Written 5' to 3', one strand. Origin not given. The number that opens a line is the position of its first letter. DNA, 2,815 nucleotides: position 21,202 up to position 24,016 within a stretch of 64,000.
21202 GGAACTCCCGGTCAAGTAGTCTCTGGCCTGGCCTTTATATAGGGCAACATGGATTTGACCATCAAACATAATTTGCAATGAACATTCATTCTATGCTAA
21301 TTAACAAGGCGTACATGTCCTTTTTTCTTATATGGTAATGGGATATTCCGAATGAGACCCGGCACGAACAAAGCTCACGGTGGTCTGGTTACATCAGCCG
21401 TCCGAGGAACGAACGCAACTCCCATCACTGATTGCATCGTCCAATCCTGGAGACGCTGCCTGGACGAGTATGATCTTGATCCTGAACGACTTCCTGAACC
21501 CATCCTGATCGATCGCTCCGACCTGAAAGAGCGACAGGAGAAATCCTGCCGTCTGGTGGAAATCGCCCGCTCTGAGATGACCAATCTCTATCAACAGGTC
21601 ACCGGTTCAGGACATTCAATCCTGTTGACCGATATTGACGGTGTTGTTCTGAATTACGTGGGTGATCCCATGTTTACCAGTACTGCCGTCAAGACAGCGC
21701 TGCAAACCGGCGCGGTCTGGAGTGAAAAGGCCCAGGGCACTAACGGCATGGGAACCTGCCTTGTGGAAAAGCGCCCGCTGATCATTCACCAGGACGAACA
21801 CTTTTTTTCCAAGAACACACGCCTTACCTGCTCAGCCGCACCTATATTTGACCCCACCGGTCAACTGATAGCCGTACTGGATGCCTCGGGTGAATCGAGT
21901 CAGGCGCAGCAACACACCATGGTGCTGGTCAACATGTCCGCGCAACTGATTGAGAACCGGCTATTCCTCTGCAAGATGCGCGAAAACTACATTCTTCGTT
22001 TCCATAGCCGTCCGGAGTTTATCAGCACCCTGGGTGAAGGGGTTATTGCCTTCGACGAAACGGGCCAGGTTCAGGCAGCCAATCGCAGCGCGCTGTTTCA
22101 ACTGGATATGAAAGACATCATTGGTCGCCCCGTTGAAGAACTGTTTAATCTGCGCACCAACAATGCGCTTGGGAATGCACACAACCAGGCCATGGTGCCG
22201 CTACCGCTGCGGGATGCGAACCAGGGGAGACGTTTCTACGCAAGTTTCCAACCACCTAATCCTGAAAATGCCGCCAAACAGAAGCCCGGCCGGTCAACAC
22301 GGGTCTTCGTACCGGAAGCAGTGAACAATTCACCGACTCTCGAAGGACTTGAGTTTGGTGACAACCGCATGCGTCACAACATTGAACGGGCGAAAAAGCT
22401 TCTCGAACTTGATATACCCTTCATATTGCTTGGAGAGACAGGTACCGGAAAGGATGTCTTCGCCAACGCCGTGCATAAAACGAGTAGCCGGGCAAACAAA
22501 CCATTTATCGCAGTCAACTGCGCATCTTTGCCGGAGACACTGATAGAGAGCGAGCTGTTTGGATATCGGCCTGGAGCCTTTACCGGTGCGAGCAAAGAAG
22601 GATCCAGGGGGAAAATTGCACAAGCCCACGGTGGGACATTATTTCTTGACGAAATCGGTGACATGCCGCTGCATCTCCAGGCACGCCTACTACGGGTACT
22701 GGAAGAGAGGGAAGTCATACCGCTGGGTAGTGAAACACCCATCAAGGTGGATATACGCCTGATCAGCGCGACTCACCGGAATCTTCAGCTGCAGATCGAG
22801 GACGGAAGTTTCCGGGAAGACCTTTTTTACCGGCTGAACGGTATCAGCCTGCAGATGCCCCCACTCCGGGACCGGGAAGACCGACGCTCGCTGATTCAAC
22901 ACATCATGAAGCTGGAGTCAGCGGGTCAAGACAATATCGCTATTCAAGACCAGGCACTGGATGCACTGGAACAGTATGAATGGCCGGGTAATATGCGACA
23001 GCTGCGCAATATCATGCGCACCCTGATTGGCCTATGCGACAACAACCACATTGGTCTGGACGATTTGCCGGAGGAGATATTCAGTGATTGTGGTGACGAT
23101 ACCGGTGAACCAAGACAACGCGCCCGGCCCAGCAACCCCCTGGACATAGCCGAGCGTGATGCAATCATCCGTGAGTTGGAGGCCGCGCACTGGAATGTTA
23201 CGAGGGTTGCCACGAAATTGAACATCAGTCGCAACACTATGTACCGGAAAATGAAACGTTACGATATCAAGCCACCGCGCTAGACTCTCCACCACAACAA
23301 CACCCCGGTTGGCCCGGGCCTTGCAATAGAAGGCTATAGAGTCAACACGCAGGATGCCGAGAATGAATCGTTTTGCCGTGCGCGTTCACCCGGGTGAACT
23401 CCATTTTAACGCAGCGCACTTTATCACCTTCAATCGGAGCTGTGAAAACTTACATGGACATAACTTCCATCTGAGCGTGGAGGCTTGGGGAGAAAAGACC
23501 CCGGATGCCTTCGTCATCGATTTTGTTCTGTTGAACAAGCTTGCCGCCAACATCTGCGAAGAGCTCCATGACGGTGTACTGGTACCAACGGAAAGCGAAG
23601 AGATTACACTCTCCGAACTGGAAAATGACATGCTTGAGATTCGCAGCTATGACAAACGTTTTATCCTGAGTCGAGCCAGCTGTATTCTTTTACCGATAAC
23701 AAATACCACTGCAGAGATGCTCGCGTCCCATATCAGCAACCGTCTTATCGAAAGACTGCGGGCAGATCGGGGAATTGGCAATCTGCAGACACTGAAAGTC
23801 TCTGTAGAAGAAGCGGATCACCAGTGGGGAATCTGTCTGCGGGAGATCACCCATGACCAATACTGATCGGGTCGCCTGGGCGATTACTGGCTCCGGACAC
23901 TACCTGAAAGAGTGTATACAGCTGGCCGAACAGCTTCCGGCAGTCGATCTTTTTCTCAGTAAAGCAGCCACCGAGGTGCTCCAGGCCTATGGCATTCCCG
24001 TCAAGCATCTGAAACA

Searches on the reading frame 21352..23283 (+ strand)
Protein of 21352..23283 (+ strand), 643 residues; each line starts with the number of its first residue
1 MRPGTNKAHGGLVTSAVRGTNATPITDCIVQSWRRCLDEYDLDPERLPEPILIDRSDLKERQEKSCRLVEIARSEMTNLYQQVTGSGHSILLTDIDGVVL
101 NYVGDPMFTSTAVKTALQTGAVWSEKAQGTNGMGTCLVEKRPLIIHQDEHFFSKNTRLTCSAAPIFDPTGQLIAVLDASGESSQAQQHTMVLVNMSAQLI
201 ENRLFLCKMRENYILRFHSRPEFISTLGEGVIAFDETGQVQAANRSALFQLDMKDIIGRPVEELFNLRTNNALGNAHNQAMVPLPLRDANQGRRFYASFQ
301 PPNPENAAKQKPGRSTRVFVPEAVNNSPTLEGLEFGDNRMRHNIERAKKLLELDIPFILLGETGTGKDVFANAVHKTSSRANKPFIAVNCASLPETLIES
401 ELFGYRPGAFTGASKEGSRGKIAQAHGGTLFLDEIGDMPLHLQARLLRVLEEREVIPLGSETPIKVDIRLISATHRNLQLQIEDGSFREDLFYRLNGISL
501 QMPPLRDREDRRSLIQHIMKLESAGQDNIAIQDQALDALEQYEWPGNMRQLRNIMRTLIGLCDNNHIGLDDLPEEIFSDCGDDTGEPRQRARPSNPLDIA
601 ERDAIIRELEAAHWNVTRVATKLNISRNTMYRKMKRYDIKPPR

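Call 50: search_protein_families(library=pfam, proteins=[window:21352-23283:+], max_evalue=0.00001)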
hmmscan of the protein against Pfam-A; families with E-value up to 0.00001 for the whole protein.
window:21352-23283:+ (643 aa): 6 families
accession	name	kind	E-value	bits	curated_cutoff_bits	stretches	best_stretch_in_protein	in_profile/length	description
PF00158.32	Sigma54_activat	-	8.2e-68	227.8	20.2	1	337-500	5-167/168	Sigma-54 interaction domain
PF14532.12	Sigma54_activ_2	-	1.2e-18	68.1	25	1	346-505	13-138/138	Sigma-54 interaction domain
PF25601.1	AAA_lid_14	-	1.4e-16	60.5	27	1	508-578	4-76/87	AAA+ ATPase lid domain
PF01590.32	GAF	-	9e-13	49.3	22.4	1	68-204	2-133/133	GAF domain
PF02954.25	HTH_8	-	1.8e-12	47.2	22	1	599-637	4-42/42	Bacterial regulatory protein, Fis family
PF07728.20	AAA_5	-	5.8e-07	30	22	1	357-476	2-123/139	AAA domain (dynein-related subfamily)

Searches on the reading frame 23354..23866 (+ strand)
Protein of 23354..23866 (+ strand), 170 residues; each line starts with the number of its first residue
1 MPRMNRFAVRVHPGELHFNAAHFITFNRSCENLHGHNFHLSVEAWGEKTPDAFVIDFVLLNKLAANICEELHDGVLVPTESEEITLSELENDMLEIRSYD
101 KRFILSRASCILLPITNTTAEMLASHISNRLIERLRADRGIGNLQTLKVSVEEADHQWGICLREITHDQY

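Call 71: search_protein_families(library=pfam, proteins=[window:23354-23866:+], max_evalue=0.00001)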
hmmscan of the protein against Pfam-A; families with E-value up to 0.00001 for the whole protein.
window:23354-23866:+ (170 aa): 1 family
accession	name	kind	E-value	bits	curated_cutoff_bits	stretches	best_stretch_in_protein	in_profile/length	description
PF01242.24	PTPS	-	5.6e-17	62.3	22.4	1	16-160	6-117/121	6-pyruvoyl tetrahydropterin synthase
